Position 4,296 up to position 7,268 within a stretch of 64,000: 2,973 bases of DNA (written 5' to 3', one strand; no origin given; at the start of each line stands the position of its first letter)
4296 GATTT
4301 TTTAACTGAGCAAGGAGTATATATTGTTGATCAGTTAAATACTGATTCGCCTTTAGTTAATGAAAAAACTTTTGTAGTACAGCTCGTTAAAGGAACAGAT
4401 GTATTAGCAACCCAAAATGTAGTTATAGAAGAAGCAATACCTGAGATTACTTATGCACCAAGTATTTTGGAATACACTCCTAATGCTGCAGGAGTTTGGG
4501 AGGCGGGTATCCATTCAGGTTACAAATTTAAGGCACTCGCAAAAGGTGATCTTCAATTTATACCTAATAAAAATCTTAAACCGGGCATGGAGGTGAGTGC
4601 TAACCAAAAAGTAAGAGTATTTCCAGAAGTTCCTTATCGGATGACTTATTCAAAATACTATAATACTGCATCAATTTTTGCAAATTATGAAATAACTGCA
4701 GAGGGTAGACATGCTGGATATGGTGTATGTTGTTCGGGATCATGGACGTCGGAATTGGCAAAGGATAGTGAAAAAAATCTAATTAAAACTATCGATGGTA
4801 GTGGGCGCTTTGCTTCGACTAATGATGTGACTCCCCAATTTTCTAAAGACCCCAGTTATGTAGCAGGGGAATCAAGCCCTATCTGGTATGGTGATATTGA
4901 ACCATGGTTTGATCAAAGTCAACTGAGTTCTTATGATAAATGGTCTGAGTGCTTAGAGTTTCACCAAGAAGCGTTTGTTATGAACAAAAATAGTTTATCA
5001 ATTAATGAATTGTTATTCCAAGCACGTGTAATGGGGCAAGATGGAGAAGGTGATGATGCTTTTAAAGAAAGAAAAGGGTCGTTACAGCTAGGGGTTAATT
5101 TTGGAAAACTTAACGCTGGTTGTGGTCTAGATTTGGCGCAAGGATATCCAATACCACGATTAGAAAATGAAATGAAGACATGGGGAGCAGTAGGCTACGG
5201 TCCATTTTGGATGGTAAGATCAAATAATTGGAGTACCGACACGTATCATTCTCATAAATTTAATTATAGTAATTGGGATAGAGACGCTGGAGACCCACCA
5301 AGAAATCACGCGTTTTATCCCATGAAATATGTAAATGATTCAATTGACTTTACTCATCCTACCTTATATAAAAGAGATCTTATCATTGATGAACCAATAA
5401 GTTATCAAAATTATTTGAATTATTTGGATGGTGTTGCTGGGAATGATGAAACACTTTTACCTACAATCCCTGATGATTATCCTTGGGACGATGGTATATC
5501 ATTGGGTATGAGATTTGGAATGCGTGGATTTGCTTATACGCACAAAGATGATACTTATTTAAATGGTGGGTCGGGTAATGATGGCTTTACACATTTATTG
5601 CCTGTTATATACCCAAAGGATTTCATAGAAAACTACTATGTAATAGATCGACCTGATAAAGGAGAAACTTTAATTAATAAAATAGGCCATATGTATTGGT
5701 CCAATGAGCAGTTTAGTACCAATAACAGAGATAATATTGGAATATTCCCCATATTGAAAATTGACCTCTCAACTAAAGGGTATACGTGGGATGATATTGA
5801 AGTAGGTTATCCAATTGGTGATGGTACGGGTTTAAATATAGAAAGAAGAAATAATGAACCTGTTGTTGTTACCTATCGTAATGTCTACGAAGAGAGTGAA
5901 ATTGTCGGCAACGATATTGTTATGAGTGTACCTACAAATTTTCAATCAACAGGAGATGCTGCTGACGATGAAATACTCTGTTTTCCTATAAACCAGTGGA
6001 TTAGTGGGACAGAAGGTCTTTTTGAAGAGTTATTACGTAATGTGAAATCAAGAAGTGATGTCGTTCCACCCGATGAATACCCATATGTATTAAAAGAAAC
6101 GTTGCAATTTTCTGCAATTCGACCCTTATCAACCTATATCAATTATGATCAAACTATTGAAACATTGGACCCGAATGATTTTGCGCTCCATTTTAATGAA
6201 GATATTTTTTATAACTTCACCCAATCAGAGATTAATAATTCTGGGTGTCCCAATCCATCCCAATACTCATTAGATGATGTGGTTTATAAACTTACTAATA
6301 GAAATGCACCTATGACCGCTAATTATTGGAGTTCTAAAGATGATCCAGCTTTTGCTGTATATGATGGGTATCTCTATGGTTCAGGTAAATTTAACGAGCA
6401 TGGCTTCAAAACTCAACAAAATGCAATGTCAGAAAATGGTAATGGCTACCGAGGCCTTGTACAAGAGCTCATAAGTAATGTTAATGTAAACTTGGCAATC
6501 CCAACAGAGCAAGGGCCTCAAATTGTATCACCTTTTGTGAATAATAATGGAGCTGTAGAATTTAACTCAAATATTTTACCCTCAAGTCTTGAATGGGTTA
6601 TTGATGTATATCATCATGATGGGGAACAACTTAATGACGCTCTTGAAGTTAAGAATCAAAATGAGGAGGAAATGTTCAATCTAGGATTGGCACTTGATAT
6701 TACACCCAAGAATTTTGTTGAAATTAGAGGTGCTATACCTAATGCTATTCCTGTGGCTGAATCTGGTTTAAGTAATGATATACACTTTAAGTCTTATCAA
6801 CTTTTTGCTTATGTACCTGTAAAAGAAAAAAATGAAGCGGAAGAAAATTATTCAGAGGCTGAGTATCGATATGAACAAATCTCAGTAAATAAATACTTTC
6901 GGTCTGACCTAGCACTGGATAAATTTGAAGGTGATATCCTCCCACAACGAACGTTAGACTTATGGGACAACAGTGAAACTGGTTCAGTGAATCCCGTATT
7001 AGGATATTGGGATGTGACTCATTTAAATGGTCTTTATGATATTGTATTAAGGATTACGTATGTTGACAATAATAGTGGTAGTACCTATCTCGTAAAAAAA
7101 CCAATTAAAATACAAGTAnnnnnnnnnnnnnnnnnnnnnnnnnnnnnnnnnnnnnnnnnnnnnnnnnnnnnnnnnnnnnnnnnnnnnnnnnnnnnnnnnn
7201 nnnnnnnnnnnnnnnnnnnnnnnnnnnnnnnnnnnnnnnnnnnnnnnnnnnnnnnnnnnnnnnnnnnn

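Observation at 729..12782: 4017-aa protein with a large central region I cannot assign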

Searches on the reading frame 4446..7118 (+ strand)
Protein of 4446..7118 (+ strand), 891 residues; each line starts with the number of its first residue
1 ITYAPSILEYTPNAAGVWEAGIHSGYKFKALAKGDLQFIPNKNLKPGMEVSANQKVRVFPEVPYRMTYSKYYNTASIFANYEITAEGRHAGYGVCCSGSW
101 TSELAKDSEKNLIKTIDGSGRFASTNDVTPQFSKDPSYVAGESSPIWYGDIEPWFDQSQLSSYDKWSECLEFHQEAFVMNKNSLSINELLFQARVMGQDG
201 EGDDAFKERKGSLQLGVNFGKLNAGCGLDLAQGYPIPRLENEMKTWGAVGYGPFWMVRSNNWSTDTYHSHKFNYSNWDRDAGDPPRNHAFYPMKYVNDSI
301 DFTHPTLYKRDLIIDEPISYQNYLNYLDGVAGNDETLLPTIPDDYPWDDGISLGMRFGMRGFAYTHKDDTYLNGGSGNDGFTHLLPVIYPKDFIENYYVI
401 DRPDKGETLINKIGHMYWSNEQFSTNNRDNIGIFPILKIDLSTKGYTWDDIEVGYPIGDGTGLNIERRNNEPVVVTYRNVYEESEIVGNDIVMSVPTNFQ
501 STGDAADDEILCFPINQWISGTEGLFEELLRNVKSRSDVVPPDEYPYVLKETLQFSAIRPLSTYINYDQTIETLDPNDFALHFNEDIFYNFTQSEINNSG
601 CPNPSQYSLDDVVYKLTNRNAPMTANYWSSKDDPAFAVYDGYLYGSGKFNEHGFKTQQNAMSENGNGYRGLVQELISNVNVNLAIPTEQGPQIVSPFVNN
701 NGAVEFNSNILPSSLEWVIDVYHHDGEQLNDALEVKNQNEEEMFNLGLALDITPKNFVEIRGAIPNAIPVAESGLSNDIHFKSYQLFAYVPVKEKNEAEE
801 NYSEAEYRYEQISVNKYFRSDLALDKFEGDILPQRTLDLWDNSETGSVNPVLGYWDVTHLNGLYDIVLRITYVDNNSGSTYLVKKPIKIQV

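Call 8: find_homologous_proteins(query=window:4446-7118:+, max_evalue=0.001)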
Query window:4446-7118:+: 5482 candidates shared short words with the query, none scored E <= 0.001.

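Call 20: search_protein_representatives(protein=window:4446-7118:+)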
Query: 891 residues. Proteins with E-value up to 0.001 (for the whole library): 18; up to 1e-10: 15; up to 1e-30: 4. The best 18 are listed.
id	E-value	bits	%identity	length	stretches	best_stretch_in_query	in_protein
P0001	0.0e+00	2090.1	100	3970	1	1-891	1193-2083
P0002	1.6e-108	380.8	39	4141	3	353-891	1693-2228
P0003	2.0e-38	148.8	30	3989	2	354-885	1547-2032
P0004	6.3e-33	130.6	34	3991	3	610-874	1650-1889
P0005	4.5e-30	121.2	33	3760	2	619-879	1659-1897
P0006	4.8e-29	117.8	30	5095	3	605-875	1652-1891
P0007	5.4e-29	117.6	33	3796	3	620-885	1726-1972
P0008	6.8e-26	107.4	33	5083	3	615-872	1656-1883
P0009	4.0e-25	104.8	33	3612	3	619-872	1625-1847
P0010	1.1e-24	103.4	33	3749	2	619-879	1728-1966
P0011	6.7e-24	100.8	31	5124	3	618-883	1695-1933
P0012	2.2e-23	99.0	33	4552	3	616-883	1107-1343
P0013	2.2e-18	82.5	27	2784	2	412-867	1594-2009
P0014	3.3e-18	81.9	31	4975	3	612-878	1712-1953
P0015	5.9e-13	64.5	30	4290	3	15-87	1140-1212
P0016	2.1e-06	42.9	29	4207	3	621-887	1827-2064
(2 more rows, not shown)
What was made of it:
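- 16 of them are 2,784-5,124 aa, plus two fragments (275 and 1,939 aa) (call 20).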

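Call 53: find_encoding_contigs(protein=P0001, flank=10000, max_places=4)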
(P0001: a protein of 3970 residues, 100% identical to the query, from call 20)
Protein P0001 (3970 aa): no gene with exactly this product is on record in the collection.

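Call 54: find_encoding_contigs(protein=P0002, flank=10000, max_places=4)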
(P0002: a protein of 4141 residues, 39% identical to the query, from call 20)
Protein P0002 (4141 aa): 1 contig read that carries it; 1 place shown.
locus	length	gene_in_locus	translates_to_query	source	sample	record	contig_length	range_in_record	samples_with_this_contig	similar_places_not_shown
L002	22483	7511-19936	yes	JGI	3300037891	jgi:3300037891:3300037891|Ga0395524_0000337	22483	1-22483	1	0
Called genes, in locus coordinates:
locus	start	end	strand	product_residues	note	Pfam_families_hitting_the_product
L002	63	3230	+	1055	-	-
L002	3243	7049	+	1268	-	PF00942:CBM_3 (weak), PF02839:CBM_5_12 (weak)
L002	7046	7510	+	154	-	-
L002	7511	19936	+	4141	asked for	PF02412:TSP_3 (weak)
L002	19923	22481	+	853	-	?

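Call 55: find_encoding_contigs(protein=P0003, flank=10000, max_places=3)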
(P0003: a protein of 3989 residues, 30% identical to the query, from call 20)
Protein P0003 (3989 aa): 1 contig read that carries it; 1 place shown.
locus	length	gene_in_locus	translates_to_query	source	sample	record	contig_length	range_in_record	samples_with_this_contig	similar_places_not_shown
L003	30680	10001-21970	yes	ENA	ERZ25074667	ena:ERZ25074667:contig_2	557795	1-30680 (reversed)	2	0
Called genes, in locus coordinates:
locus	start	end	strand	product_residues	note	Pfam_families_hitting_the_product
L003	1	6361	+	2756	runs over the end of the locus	PF12799:LRR_4 (faint), PF13855:LRR_8 (faint), PF18998:Flg_new_2 (weak)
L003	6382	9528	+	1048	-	PF09136:Glucodextran_B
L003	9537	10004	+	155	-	PF09832:DUF2059 (weak)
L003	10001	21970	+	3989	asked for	PF13860:FlgD_ig (faint)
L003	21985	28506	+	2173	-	PF05593:RHS_repeat (faint)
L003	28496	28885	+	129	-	-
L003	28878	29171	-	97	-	-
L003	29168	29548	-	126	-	PF13560:HTH_31, PF12844:HTH_19 (weak), PF01381:HTH_3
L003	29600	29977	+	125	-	PF01807:Zn_ribbon_DnaG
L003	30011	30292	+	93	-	-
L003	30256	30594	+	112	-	PF01807:Zn_ribbon_DnaG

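Call 56: find_encoding_contigs(protein=P0005, flank=10000, max_places=3)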
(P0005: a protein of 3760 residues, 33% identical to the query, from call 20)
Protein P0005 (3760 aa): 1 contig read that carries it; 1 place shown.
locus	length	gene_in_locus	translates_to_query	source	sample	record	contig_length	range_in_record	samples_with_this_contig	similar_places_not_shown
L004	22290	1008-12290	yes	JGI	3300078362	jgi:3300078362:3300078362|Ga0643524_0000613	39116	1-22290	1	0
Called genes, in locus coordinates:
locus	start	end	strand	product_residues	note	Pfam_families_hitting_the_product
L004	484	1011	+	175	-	PF09832:DUF2059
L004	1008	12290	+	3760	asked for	PF13860:FlgD_ig (faint)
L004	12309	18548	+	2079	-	PF05593:RHS_repeat (faint)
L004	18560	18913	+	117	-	-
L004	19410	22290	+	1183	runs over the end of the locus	-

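Call 57: find_encoding_contigs(protein=P0006, flank=10000, max_places=3)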
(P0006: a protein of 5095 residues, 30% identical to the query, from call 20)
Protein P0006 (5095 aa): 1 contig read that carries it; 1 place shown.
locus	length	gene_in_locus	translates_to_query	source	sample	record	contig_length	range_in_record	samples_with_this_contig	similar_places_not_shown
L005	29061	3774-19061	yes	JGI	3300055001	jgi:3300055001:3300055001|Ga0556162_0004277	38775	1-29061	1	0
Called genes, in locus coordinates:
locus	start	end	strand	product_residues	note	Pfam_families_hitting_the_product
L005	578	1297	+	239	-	-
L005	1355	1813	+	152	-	-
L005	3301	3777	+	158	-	PF09832:DUF2059 (weak)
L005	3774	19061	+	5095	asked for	PF13860:FlgD_ig (faint)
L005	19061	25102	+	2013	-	PF05593:RHS_repeat (faint), PF25023:TEN_YD-shell (weak)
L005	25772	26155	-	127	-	-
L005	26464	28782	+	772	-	-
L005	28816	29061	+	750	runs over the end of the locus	-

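Call 69: list_cluster_members(proteins=[P0001, P0002, P0003, P0004, P0005, P0006, P0007, P0008, P0009, P0010])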
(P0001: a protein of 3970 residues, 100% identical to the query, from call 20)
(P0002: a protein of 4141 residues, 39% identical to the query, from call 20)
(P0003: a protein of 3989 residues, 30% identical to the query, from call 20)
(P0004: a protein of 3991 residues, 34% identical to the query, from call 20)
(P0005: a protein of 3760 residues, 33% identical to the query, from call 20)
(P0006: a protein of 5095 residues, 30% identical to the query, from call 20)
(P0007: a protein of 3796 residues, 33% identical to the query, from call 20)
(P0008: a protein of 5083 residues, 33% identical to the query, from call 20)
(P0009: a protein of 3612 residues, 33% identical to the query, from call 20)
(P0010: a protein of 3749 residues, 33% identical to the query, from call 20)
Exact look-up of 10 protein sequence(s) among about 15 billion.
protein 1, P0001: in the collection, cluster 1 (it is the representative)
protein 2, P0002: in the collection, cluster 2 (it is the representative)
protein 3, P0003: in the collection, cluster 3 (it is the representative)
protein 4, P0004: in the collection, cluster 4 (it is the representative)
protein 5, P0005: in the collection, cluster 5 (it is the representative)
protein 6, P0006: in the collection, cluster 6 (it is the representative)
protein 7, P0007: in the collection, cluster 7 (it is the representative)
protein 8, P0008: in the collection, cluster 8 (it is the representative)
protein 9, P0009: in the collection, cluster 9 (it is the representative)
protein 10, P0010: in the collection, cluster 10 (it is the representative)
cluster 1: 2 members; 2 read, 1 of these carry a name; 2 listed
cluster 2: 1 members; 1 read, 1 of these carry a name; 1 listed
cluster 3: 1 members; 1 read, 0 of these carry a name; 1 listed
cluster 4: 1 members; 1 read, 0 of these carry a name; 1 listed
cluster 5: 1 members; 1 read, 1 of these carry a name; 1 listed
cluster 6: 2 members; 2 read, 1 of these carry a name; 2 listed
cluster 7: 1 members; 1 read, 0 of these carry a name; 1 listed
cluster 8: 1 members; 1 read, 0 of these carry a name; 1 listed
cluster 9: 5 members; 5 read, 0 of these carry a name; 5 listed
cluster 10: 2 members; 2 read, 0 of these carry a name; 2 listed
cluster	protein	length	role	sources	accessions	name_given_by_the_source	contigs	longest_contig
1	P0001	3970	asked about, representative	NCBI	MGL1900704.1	MAG: thrombospondin type 3 repeat-containing protein [Fibrobacterales bacterium]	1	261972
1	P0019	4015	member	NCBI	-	-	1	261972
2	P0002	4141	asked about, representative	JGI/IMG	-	hypothetical protein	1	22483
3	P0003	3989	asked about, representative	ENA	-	-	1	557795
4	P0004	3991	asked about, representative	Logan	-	-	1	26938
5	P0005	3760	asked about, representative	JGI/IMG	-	hypothetical protein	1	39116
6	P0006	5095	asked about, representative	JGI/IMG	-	hypothetical protein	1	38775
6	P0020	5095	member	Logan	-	-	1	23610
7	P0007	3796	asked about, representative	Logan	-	-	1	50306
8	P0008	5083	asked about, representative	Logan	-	-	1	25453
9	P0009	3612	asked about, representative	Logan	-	-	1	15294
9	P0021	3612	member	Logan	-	-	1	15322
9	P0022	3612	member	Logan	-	-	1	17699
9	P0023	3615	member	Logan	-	-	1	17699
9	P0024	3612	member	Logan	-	-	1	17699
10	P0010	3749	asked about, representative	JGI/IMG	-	-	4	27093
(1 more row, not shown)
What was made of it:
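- Checked: The likely start is the ATG at 735 (4015 aa), and NCBI's collection holds both a 4015-aa and a 3970-aa call (call 69).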

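Call 70: find_encoding_contigs(protein=P0007, flank=10000, max_places=2)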
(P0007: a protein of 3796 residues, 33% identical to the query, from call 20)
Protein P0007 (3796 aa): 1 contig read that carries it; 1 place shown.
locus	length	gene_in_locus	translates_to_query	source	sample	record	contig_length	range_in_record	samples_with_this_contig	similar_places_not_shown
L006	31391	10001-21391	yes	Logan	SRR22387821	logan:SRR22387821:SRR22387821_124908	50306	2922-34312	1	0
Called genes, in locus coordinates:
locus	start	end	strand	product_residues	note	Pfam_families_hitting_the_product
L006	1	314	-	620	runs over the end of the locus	PF13407:Peripla_BP_4 (weak), PF13377:Peripla_BP_3, PF00990:GGDEF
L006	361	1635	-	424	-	-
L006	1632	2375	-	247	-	PF17131:TP_0789-like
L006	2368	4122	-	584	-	PF12704:MacB_PCD, PF02687:FtsX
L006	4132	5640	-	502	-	PF02687:FtsX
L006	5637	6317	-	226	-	PF02463:SMC_N (faint), PF00005:ABC_tran, PF13304:AAA_21 (faint)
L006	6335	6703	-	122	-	PF00072:Response_reg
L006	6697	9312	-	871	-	PF00989:PAS (weak), PF13188:PAS_8, PF13426:PAS_9 (faint), PF08448:PAS_4, PF00512:HisKA, PF02518:HATPase_c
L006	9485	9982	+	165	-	PF09832:DUF2059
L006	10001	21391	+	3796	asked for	PF13860:FlgD_ig (faint)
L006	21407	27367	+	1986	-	PF05593:RHS_repeat (faint)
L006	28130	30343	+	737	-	-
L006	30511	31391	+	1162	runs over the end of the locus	-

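Call 71: find_encoding_contigs(protein=P0015, flank=10000, max_places=2)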
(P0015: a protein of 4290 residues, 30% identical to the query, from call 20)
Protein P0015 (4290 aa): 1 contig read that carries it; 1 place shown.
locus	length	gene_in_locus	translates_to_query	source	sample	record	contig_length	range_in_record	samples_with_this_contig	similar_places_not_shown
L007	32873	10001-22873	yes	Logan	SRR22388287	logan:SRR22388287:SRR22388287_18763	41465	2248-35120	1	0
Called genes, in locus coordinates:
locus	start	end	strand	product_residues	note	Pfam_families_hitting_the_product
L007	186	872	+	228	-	PF01323:DSBA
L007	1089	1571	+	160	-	PF09832:DUF2059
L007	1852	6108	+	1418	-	-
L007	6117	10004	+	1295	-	PF00415:RCC1 (faint), PF25390:WD40_RLD, PF13540:RCC1_2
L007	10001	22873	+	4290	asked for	-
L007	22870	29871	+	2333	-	PF05593:RHS_repeat (faint), PF25023:TEN_YD-shell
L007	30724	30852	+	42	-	-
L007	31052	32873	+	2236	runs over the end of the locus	PF02927:CelD_N (weak), PF00759:Glyco_hydro_9, PF00041:fn3 (faint), PF16656:Pur_ac_phosph_N (weak)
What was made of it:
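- Neighbouring genes in some loci carry CBM, GH9 or Glucodextran_B domains (calls 54, 55, 71).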

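Call 72: find_encoding_contigs(protein=P0016, flank=10000, max_places=2)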
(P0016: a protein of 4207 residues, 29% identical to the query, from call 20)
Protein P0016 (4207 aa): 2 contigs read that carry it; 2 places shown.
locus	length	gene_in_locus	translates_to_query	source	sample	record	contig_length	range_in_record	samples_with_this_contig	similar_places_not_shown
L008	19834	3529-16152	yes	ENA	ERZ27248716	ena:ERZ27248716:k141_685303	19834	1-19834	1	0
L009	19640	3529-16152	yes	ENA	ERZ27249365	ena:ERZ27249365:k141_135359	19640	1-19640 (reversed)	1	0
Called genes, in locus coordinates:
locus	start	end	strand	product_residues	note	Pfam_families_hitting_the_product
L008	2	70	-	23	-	?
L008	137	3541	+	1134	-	PF25021:TEN_NHL (faint), PF05593:RHS_repeat (faint), PF25023:TEN_YD-shell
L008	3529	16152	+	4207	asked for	PF13860:FlgD_ig (faint)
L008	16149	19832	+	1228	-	?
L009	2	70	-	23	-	?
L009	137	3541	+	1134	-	PF25021:TEN_NHL (faint), PF05593:RHS_repeat (faint), PF25023:TEN_YD-shell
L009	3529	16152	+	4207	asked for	PF13860:FlgD_ig (faint)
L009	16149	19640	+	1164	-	?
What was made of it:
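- On Bacterial teneurin-like protein (the downstream partner): TEN_YD-shell hits occur in the L005 and L007 orthologues, and a faint TEN_NHL hit in the L008 upstream gene (calls 57, 71, 72).
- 6 of the 8 (L002-L007) also carry a DUF2059(-like) gene upstream (calls 54-57, 70-72). RHS adjacency survives divergence to 20-30% identity in 8 of 8 further loci, with overlapping or abutting codons (calls 54-57, 70-72).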
